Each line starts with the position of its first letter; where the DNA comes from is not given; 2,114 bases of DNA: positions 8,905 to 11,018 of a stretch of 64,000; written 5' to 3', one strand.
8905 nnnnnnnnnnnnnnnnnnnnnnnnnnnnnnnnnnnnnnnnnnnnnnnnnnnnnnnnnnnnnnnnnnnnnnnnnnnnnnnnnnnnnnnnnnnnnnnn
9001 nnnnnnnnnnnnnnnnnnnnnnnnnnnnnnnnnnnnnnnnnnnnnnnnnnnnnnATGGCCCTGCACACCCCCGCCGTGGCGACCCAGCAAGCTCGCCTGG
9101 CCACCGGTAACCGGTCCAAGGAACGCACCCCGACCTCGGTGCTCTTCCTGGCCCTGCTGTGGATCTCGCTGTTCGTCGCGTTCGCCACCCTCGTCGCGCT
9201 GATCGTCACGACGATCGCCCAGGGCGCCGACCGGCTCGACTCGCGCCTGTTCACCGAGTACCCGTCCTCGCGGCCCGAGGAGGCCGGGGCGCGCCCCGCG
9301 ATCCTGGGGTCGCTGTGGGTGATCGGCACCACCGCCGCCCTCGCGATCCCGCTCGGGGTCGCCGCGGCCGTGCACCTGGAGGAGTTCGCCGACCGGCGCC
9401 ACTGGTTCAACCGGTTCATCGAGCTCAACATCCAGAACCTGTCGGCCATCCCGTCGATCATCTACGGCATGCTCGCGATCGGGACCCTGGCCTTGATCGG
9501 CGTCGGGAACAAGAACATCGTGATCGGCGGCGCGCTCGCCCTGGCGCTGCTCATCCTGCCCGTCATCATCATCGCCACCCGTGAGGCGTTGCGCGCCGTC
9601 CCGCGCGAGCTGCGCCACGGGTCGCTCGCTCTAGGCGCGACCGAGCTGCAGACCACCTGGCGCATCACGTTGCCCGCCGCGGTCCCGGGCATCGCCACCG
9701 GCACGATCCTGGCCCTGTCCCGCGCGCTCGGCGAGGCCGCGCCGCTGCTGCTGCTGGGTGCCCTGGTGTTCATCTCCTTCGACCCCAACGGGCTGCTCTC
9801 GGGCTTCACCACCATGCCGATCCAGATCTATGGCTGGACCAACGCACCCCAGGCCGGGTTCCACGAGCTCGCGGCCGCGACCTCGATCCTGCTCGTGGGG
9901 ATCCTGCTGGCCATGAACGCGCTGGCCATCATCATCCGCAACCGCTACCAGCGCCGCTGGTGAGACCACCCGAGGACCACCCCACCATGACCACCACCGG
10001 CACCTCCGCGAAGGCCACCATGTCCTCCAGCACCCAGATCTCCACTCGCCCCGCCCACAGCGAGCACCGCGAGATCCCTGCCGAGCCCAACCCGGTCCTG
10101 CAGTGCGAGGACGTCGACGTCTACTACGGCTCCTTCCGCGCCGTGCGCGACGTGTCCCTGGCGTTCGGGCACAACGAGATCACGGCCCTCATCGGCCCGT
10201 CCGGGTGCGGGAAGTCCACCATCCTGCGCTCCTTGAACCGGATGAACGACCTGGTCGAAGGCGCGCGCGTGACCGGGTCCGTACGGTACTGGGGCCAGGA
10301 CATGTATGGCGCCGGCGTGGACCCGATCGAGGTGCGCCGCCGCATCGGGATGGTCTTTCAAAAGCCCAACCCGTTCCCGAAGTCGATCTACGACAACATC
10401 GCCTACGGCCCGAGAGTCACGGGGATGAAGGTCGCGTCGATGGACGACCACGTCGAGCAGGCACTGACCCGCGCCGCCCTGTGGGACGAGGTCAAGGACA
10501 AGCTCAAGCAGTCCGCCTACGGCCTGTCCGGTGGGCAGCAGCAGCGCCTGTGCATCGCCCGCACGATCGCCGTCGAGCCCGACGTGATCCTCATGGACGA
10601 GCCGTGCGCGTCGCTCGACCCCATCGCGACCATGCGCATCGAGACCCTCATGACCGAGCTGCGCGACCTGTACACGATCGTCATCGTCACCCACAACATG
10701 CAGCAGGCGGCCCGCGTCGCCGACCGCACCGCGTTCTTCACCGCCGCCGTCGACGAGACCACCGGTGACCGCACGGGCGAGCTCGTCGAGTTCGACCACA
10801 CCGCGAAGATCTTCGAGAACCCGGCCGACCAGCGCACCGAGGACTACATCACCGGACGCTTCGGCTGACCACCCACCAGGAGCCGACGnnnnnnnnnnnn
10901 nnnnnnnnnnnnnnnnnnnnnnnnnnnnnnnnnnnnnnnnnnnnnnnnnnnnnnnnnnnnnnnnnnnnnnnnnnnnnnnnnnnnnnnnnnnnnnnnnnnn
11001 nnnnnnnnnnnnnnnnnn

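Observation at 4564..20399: Dense composite arsenic island: five ArsR-type domains with four different Cys signatures, three LMW-PTP ArsC domains, acr3 and a dedicated trxB-trxA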

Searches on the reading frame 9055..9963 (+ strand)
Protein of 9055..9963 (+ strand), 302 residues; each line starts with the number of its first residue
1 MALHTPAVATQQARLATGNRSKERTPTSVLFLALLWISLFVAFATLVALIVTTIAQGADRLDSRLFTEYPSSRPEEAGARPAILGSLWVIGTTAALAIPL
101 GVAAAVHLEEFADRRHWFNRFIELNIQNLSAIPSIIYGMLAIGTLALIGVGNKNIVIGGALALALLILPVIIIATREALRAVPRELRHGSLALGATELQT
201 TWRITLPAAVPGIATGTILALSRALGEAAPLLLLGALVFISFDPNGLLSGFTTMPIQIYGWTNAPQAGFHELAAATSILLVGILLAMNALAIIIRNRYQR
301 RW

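Call 9: search_protein_families(library=ncbifam, proteins=[window:9055-9963:+], max_evalue=0.001)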
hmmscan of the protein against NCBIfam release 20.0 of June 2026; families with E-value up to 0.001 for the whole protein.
window:9055-9963:+ (302 aa): 24 families
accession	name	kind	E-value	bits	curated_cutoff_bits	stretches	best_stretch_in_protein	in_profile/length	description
TIGR00974.1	3a0107s02c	equivalog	1.3e-72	244.3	193.45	1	30-299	3-271/272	phosphate ABC transporter permease PstA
TIGR02138.1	phosphate_pstC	equivalog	1.3e-37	129.4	196.45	1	31-298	9-295/296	phosphate ABC transporter permease subunit PstC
NF008430.0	PRK11268.1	equivalog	1.2e-34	119.8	439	1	22-296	21-291/295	phosphate ABC transporter permease PstA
NF008435.0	PRK11275.1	equivalog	1.1e-14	54.3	502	2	156-230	170-244/319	phosphate ABC transporter permease PstC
NF006939.0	PRK09421.1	equivalog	3.3e-14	52.8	262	1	82-292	11-216/230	molybdate ABC transporter permease subunit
TIGR02141.1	modB_ABC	equivalog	6.1e-13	48.9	182.6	1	89-288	6-203/208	molybdate ABC transporter permease subunit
TIGR01581.1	Mo_ABC_porter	hypoth_equivalog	8.6e-12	45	210.3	1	145-284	92-219/225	ABC transporter permease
TIGR03255.1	PhnV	equivalog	2.2e-11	44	358.7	1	82-293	67-264/270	2-aminoethylphosphonate ABC transport system, membrane component PhnV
TIGR02139.1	permease_CysT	equivalog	7.3e-11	42.2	246.1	1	156-241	132-211/265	sulfate ABC transporter permease subunit CysT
TIGR00969.1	3a0106s02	subfamily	8.7e-10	38.5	240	1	156-263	143-241/272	sulfate ABC transporter permease subunit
NF040839.1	tungstate_WtpB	equivalog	5.6e-09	36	340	1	83-244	46-207/251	tungstate ABC transporter permease WtpB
TIGR03416.1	ABC_choXWV_perm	equivalog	1.9e-08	34.2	363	1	95-218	104-212/267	choline ABC transporter permease subunit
NF008208.0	PRK10971.1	equivalog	2.4e-07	30.5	415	1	146-241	130-219/277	sulfate/thiosulfate ABC transporter permease CysT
NF038017.1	ABC_perm1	subfamily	1.5e-06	28.3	100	1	93-235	10-150/184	ABC transporter permease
TIGR02140.1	permease_CysW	equivalog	2.7e-06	27.1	329.1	1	37-283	8-246/261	sulfate ABC transporter permease subunit CysW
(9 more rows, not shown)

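Call 10: search_protein_families(library=pfam, proteins=[window:9055-9963:+], max_evalue=0.001)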
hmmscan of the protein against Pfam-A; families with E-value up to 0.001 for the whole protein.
window:9055-9963:+ (302 aa): 1 family
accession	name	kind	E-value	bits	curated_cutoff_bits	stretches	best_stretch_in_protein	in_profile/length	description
PF00528.27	BPD_transp_1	-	7.3e-17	62.1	26.4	1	97-301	1-181/184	Binding-protein-dependent transport system inner membrane component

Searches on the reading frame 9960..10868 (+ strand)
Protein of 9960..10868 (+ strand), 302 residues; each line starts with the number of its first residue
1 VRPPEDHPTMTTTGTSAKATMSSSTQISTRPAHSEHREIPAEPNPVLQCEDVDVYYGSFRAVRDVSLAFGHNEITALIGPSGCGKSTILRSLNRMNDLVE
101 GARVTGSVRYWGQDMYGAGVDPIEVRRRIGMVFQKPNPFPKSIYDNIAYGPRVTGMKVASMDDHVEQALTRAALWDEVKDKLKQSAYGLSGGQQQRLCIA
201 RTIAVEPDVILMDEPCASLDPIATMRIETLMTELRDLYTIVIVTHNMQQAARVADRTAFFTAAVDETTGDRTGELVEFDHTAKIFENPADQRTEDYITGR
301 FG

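Call 9: search_protein_families(library=ncbifam, proteins=[window:9960-10868:+], max_evalue=0.001)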
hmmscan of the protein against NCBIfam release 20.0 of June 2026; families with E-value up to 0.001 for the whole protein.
window:9960-10868:+ (302 aa): 188 families (the best 25 are shown)
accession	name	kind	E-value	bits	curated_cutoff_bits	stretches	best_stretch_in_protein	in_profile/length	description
TIGR00972.1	3a0107s01c2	equivalog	1.2e-115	385.1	343.2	1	47-302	2-248/248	phosphate ABC transporter ATP-binding protein PstB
NF010851.0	PRK14258.1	subfamily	1.4e-86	290.2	425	1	45-301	6-260/261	phosphate ABC transporter ATP-binding protein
NF010860.0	PRK14267.1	equivalog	7.1e-86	287.9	412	1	47-302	5-253/253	phosphate ABC transporter ATP-binding protein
NF010864.0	PRK14271.1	equivalog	2.3e-63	213.8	561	1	61-300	36-265/276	phosphate ABC transporter ATP-binding protein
NF010840.0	PRK14246.1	equivalog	7.5e-62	209.3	425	1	55-301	19-256/257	phosphate ABC transporter ATP-binding protein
TIGR04521.1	ECF_ATPase_2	equivalog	1.6e-41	142.3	330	1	59-261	18-219/279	energy-coupling factor transporter ATPase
TIGR01186.1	proV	subfamily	1.7e-40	139.3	326.6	1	57-298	4-231/363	betaine/proline/choline family ABC transporter ATP-binding protein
NF007027.0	PRK09493.1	equivalog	5.3e-39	134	379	1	49-296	4-235/240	glutamine ABC transporter ATP-binding protein GlnQ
TIGR02857.1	CydD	equivalog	2.2e-37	129.2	435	1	13-253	289-523/529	thiol reductant ABC exporter subunit CydD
TIGR03005.1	ectoine_ehuA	equivalog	2.9e-37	128.3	345.4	1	50-297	4-247/252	ectoine/hydroxyectoine ABC transporter ATP-binding protein EhuA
TIGR03265.1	PhnT2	equivalog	4.8e-37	128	457.7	1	45-264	3-212/353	putative 2-aminoethylphosphonate ABC transporter ATP-binding protein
NF008338.0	PRK11124.1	equivalog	1.6e-36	126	369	1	47-262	3-216/242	arginine ABC transporter ATP-binding protein ArtP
TIGR02315.1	ABC_phnC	equivalog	5e-36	124.4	266.1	1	47-257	2-216/243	phosphonate ABC transporter ATP-binding protein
NF008428.0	PRK11264.1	equivalog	1.2e-35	122.9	406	1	62-297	19-244/250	L-cystine ABC transporter ATP-binding protein TcyN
TIGR04520.1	ECF_ATPase_1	equivalog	1.6e-35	122.8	315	1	51-261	5-210/269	energy-coupling factor transporter ATPase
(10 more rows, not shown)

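Call 10: search_protein_families(library=pfam, proteins=[window:9960-10868:+], max_evalue=0.001)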
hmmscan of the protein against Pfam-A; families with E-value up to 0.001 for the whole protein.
window:9960-10868:+ (302 aa): 7 families
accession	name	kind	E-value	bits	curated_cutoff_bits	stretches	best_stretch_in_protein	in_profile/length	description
PF00005.33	ABC_tran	-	8.6e-31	107.8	25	1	63-217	2-137/137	ABC transporter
PF13304.12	AAA_21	-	2.2e-11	44.8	27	2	172-247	221-300/304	AAA domain, putative AbiEii toxin, Type IV TA system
PF02463.25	SMC_N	-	4.5e-06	26.7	40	0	59-92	10-44/220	RecF/RecN/SMC N terminal domain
PF13476.12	AAA_23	-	8.4e-05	23.7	27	1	59-92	7-39/201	AAA domain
PF13401.12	AAA_22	-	8.4e-05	23.3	27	1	72-171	5-68/130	AAA domain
PF13175.12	AAA_15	-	0.00015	21.9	32.1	1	59-95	11-46/374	AAA ATPase domain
PF20703.3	nSTAND1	-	0.00054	20.1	27.1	1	49-90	10-51/379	Novel STAND NTPase 1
